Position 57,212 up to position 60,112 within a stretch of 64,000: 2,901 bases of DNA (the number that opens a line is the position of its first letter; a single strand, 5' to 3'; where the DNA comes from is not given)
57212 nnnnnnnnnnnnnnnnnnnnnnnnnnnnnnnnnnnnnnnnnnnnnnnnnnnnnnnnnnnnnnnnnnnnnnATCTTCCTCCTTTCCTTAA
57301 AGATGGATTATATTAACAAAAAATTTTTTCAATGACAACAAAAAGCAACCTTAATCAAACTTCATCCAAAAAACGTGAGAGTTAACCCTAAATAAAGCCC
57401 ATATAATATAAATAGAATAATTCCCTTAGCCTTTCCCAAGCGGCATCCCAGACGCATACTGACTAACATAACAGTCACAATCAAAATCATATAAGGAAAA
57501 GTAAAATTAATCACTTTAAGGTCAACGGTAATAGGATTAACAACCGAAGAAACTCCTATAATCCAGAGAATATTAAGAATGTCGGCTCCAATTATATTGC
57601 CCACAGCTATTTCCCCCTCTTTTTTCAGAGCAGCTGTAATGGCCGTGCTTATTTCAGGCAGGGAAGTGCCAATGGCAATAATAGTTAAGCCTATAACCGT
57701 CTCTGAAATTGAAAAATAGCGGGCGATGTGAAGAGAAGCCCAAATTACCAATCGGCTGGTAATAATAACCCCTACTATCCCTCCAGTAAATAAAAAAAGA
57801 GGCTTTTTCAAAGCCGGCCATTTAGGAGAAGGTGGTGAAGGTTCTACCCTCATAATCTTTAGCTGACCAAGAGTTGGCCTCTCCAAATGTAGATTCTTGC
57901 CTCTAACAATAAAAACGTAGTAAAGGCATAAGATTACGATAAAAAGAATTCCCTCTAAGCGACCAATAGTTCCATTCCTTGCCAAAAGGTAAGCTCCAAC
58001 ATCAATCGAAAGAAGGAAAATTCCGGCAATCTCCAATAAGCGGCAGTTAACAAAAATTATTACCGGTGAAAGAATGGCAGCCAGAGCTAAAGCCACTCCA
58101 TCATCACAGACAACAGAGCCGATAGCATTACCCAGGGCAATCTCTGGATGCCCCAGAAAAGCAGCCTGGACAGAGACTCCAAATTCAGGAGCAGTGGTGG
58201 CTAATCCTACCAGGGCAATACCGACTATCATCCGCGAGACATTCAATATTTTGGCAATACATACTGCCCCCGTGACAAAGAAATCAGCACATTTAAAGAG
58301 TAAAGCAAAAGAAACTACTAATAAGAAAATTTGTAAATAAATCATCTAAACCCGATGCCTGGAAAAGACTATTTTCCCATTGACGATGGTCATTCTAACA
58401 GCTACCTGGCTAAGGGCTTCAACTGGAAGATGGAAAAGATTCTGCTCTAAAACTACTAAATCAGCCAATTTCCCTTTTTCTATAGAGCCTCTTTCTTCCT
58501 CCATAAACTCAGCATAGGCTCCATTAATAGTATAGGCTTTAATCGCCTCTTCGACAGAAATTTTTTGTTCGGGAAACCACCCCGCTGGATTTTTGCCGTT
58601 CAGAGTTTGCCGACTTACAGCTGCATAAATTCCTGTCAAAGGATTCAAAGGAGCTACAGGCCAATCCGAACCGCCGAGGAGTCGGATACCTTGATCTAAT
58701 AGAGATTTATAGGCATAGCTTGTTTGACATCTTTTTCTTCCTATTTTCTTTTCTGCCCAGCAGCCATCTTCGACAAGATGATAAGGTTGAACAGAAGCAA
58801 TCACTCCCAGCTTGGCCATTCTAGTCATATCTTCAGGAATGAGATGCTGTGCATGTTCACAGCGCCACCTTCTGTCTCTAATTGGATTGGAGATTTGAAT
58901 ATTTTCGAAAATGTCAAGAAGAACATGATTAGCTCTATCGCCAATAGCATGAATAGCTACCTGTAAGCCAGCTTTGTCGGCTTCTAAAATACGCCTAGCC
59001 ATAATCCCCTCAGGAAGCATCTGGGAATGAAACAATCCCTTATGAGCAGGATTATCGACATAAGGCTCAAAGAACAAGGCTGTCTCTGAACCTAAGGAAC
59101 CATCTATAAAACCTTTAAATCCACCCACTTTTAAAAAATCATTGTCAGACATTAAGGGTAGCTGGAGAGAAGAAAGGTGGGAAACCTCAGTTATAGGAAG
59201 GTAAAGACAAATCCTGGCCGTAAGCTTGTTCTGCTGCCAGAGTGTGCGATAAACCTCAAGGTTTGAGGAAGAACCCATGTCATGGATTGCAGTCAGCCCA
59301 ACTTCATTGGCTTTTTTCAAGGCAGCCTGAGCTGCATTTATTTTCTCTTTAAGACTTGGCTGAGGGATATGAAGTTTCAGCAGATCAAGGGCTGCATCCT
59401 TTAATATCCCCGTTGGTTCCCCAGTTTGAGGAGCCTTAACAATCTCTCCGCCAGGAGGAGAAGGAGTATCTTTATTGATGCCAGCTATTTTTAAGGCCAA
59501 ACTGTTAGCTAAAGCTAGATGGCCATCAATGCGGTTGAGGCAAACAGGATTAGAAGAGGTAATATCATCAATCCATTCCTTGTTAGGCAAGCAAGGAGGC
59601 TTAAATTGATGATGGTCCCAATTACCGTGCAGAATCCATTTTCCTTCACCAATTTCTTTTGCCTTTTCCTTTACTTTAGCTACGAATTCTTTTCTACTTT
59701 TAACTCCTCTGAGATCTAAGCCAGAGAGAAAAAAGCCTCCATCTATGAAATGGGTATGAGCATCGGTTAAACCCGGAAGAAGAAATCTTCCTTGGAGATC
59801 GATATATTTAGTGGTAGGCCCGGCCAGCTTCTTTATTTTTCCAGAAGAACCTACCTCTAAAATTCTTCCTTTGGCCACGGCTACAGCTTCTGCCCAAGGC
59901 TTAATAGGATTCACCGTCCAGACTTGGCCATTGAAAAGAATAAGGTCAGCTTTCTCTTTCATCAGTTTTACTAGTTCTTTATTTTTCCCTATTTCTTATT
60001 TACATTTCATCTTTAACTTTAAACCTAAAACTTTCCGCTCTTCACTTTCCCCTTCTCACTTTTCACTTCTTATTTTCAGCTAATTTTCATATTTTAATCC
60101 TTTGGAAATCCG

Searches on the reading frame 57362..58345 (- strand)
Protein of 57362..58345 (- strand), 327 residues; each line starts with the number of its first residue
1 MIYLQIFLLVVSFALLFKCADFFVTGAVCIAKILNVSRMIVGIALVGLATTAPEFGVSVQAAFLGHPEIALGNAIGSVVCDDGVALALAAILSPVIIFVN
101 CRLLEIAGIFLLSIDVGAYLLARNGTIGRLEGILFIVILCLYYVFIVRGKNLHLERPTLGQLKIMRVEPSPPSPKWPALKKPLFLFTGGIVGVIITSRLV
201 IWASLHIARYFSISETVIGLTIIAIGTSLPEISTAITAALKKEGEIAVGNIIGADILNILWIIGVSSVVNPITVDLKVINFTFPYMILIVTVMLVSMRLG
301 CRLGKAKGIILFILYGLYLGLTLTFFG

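Call 4: search_protein_families(library=pfam, proteins=[window:57362-58345:-])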
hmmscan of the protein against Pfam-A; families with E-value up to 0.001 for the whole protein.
window:57362-58345:- (327 aa): 1 family
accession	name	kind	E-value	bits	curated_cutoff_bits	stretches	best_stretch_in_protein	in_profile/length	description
PF01699.29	Na_Ca_ex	-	7.7e-51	172.5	24.9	2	183-322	3-149/151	Sodium/calcium exchanger protein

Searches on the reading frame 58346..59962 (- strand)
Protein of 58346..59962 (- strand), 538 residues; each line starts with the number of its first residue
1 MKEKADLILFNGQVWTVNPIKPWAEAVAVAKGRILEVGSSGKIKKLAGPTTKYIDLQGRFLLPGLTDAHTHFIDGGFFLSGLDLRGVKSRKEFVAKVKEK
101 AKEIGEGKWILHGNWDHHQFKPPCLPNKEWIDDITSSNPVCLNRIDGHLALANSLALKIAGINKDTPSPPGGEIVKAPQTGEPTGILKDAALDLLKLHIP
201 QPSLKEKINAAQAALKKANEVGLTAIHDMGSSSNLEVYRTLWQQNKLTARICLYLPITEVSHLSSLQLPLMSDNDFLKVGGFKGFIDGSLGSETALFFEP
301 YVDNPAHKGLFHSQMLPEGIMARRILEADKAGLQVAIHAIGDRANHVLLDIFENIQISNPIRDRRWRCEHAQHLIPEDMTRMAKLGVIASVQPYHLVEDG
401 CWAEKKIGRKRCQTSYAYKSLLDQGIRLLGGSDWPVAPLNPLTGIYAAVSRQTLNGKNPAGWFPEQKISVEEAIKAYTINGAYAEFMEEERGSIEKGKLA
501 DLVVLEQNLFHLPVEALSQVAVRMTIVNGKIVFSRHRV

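Call 4: search_protein_families(library=pfam, proteins=[window:58346-59962:-])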
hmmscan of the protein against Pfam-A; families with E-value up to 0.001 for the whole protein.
window:58346-59962:- (538 aa): 2 families
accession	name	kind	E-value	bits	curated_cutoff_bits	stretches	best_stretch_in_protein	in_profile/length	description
PF07969.17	Amidohydro_3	-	1.7e-111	374.4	29.7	1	53-533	2-472/472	Amidohydrolase family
PF01979.26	Amidohydro_1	-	2.4e-18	66.9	25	1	324-532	139-345/345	Amidohydrolase family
